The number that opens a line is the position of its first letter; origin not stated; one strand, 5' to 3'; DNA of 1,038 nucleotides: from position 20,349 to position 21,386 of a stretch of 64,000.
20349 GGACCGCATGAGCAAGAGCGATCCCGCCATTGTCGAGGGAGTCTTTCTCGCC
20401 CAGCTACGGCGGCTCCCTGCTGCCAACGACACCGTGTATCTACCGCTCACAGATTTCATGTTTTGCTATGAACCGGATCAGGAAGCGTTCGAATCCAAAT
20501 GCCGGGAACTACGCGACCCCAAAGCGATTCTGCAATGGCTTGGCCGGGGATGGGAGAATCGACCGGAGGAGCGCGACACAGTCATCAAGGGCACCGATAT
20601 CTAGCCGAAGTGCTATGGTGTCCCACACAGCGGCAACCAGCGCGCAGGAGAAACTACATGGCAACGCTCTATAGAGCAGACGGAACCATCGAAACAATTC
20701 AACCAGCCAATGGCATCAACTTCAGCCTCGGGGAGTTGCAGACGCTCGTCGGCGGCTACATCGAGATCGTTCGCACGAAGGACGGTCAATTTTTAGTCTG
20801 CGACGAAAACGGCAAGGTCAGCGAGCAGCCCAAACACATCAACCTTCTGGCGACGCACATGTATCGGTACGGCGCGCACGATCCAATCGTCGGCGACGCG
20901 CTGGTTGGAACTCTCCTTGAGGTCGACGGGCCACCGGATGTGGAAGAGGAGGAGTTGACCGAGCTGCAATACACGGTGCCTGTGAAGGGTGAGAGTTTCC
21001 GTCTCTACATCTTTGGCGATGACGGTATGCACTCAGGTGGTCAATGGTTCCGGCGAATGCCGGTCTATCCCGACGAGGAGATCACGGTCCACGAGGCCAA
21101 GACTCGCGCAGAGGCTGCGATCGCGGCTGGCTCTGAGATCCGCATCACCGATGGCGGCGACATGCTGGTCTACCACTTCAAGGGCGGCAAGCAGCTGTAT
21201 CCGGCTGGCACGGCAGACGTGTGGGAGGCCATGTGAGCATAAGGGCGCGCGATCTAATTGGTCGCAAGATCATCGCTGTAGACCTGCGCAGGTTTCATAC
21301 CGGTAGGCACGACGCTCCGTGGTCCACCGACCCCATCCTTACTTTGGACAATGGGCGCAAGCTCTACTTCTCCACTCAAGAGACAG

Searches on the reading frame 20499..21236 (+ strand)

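Call 86: search_protein_families(library=pfam, proteins=[window:20499-21236:+], max_evalue=0.001)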
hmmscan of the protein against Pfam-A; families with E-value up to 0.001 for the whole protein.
window:20499-21236:+ (245 aa): 1 family
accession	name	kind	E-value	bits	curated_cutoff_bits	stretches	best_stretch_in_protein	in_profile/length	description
PF12957.13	DUF3846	-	1.8e-09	38.1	27.5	1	73-136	17-77/103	Domain of unknown function (DUF3846)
